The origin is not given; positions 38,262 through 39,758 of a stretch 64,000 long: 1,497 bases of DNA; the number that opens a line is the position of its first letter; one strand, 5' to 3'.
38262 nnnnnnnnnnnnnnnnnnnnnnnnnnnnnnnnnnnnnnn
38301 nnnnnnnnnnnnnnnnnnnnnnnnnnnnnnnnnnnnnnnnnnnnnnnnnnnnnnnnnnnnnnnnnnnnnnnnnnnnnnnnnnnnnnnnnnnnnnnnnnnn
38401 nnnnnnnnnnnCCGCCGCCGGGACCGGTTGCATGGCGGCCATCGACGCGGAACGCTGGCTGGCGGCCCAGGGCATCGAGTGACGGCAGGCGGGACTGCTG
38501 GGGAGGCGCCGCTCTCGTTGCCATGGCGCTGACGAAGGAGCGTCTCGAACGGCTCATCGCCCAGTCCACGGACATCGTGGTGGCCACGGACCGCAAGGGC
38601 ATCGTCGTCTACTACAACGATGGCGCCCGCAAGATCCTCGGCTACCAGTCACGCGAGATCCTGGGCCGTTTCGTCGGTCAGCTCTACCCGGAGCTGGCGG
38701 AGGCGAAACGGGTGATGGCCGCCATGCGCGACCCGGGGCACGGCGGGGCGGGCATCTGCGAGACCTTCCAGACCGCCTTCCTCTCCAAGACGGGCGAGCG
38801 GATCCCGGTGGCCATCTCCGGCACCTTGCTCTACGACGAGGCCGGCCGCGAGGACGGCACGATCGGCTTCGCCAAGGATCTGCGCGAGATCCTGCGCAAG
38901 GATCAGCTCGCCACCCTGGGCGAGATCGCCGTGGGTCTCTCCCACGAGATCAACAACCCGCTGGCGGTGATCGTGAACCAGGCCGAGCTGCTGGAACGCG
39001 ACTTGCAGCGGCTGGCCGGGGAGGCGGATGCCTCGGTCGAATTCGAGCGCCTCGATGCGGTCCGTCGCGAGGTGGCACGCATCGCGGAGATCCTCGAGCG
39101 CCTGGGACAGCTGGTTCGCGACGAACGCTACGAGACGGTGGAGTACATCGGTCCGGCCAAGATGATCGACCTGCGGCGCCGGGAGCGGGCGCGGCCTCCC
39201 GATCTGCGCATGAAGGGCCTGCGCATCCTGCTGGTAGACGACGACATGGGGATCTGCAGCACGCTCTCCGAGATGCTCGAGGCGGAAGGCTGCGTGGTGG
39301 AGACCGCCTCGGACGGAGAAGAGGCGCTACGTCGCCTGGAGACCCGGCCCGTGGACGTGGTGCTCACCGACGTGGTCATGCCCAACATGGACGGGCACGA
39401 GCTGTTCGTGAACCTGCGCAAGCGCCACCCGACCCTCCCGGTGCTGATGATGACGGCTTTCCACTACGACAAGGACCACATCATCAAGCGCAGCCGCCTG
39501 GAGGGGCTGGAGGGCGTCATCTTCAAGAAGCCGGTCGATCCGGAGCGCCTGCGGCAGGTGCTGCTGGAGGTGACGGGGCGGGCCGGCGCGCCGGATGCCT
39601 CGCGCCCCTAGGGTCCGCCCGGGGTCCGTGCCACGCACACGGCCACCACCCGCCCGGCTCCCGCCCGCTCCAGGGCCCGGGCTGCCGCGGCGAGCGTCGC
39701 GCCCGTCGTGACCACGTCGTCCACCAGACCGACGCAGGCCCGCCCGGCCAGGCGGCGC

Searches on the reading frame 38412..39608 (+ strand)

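Call 63: search_protein_families(library=pfam, proteins=[window:38412-39608:+], max_evalue=0.001)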
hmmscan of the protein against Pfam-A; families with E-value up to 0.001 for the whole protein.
window:38412-39608:+ (399 aa): 7 families
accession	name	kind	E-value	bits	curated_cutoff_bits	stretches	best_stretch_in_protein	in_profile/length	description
PF00072.30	Response_reg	-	7e-26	91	30.2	1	272-383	1-109/111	Response regulator receiver domain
PF13426.13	PAS_9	-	9.1e-13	48.8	27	1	55-159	4-103/103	PAS domain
PF00989.32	PAS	-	5.4e-12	46.2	22.6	1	43-156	1-112/113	PAS fold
PF08448.16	PAS_4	-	3e-10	40.7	23.1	1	51-159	3-107/110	PAS fold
PF00512.31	HisKA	-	2.3e-08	34.4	26.9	1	174-237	7-63/66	His Kinase A (phospho-acceptor) domain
PF13188.13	PAS_8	-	1.6e-05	25.1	21.8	1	43-99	1-58/65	PAS domain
PF08447.18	PAS_3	-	0.00029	21.5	25.6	1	66-154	2-89/89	PAS fold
